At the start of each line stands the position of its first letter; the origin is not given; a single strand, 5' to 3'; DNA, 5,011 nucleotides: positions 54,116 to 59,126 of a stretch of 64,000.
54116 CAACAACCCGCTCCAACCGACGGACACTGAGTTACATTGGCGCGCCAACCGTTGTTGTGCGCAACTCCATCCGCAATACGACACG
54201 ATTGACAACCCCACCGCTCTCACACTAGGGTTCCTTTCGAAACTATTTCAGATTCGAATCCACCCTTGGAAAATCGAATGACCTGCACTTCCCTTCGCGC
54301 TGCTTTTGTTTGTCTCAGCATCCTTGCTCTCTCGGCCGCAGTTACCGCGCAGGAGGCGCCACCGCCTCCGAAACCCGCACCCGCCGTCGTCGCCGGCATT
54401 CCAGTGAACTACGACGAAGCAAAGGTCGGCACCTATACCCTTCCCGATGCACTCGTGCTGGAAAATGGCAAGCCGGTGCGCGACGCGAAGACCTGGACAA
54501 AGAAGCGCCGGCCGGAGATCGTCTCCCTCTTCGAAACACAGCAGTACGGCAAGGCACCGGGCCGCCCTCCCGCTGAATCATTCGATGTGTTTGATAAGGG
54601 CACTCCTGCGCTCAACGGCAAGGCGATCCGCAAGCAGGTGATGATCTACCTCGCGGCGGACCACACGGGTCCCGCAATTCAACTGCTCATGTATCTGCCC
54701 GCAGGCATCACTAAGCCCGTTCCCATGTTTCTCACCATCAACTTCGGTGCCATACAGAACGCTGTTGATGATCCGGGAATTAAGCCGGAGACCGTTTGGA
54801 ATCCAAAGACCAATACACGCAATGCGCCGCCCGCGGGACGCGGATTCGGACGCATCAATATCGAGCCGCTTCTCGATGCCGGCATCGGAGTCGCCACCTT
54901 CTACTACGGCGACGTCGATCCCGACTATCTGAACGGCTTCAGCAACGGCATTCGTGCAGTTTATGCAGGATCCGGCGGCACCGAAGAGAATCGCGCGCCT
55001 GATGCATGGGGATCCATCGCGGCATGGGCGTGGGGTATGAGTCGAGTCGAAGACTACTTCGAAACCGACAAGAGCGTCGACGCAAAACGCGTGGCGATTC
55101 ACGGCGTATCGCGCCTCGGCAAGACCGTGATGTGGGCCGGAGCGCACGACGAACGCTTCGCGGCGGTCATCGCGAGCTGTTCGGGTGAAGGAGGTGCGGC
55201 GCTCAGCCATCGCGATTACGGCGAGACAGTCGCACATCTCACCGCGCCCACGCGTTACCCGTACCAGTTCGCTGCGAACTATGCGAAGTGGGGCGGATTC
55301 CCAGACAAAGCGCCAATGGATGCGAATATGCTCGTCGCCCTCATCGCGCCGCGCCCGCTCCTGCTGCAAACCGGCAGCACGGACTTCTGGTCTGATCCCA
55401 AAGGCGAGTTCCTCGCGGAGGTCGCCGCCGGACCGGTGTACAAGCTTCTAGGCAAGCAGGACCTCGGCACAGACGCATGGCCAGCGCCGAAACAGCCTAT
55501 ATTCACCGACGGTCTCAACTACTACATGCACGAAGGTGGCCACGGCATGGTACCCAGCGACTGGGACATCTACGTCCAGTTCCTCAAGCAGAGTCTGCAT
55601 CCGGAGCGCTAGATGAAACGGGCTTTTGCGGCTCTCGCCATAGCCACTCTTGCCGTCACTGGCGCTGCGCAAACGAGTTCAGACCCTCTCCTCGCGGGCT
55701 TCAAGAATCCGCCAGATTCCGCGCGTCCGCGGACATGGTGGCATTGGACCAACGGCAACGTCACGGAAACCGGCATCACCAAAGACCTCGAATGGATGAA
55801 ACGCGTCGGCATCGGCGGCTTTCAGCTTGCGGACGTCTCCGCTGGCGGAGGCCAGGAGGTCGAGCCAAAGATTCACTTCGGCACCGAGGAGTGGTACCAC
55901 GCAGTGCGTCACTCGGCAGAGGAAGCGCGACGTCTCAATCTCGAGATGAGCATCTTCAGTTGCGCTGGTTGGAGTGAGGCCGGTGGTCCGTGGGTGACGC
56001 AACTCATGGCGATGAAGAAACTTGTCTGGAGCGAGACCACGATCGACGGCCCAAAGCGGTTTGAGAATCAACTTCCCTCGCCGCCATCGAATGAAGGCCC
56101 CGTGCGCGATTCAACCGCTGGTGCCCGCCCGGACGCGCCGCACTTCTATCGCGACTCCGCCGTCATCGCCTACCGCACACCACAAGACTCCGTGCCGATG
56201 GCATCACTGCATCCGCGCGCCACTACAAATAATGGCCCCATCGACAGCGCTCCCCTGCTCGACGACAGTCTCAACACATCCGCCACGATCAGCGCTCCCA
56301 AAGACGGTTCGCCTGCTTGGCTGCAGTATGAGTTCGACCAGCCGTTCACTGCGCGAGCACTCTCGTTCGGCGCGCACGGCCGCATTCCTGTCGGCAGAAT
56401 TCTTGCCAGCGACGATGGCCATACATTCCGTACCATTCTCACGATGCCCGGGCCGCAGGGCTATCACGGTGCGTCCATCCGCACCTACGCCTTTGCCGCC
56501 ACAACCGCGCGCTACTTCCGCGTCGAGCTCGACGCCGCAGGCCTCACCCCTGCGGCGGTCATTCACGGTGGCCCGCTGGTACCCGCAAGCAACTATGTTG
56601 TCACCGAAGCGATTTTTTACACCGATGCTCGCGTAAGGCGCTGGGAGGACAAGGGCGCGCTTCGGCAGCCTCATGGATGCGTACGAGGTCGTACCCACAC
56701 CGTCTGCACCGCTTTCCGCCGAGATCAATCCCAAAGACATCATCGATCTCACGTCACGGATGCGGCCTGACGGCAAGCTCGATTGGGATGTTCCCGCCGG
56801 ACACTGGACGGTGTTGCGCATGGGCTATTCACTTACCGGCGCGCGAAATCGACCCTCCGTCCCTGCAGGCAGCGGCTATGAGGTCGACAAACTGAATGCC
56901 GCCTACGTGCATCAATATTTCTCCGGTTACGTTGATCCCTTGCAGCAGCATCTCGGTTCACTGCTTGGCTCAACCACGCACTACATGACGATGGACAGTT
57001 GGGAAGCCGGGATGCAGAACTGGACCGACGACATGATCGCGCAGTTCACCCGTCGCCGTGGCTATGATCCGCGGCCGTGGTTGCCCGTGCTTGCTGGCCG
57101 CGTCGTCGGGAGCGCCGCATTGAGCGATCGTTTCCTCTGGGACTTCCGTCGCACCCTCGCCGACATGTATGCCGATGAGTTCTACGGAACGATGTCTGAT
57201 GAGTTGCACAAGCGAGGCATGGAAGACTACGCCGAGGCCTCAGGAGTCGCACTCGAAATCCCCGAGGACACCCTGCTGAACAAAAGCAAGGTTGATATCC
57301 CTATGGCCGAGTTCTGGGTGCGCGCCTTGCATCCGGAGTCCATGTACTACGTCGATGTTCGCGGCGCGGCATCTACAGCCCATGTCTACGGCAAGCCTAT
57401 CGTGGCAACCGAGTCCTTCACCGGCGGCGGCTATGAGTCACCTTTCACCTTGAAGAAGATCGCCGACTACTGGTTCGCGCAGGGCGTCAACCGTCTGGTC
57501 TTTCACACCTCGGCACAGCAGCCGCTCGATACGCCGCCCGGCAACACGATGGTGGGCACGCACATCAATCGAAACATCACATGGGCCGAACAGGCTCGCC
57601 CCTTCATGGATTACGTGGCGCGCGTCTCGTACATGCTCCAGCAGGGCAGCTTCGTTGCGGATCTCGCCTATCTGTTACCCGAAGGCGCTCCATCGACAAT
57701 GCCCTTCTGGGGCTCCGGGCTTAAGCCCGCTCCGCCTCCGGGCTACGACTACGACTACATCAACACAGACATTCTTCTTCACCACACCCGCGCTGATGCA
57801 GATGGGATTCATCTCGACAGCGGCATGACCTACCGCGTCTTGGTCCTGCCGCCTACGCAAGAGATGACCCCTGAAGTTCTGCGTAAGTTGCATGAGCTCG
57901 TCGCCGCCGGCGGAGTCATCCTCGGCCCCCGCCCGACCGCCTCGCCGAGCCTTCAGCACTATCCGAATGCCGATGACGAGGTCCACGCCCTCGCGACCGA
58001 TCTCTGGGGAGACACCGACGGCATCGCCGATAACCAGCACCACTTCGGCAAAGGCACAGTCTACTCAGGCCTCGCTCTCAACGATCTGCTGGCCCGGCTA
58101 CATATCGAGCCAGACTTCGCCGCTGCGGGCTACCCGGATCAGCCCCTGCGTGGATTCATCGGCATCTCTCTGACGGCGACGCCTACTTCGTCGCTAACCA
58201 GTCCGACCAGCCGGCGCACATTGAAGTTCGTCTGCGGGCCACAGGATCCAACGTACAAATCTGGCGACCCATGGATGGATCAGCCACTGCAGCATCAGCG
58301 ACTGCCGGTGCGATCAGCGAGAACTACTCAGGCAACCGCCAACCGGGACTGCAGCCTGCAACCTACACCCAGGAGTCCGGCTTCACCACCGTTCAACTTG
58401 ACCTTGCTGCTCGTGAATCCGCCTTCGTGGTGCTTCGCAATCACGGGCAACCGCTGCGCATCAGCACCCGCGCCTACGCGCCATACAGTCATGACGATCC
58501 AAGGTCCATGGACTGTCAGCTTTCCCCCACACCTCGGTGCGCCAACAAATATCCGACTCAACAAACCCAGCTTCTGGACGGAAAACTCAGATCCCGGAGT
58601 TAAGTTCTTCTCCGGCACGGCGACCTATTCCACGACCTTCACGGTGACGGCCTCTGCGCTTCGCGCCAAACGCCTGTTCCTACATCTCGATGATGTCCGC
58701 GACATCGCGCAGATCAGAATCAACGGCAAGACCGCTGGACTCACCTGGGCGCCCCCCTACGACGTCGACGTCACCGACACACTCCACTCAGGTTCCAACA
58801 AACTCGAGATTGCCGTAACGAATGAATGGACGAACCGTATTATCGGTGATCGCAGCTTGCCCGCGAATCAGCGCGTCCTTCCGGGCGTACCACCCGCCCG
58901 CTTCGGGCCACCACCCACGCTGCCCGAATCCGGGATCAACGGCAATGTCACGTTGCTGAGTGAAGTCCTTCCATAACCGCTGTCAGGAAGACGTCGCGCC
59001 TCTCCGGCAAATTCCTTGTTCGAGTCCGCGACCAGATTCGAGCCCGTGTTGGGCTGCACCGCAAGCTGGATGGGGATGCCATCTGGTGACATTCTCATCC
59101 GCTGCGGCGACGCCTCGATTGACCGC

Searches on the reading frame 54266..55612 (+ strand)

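Call 8: search_protein_families(library=pfam, proteins=[window:54266-55612:+])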
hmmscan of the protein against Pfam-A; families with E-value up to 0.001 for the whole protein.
window:54266-55612:+ (448 aa): 1 family
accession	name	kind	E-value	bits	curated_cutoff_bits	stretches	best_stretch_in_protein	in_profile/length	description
PF22244.2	GCE_fung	-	6.4e-27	95.3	27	1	247-396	76-231/231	Glucuronyl esterase, fungi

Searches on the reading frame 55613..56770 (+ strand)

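Call 8: search_protein_families(library=pfam, proteins=[window:55613-56770:+])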
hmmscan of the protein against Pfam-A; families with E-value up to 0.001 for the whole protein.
window:55613-56770:+ (385 aa): 2 families
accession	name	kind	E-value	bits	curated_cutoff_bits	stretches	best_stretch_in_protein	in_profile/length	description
PF17132.9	Glyco_hydro_106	-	2.9e-70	238.1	29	1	31-354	1-199/743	alpha-L-rhamnosidase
PF00754.31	F5_F8_type_C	-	0.00013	22.6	28.2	1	213-308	15-114/127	F5/8 type C domain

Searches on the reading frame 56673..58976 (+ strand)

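Call 8: search_protein_families(library=pfam, proteins=[window:56673-58976:+])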
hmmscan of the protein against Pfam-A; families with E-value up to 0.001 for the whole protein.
window:56673-58976:+ (767 aa): 3 families
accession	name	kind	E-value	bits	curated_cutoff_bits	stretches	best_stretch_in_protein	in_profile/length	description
PF17132.9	Glyco_hydro_106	-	2.1e-181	605.6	29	1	4-485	201-683/743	alpha-L-rhamnosidase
PF22666.2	Glyco_hydro_2_N2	-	3.2e-10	40.8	27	1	648-721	48-123/167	Glycosyl hydrolase 2 galactose-binding domain-like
PF02837.24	Glyco_hydro_2_N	-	0.00014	22.3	28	1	625-727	45-145/169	Glycosyl hydrolases family 2, sugar binding domain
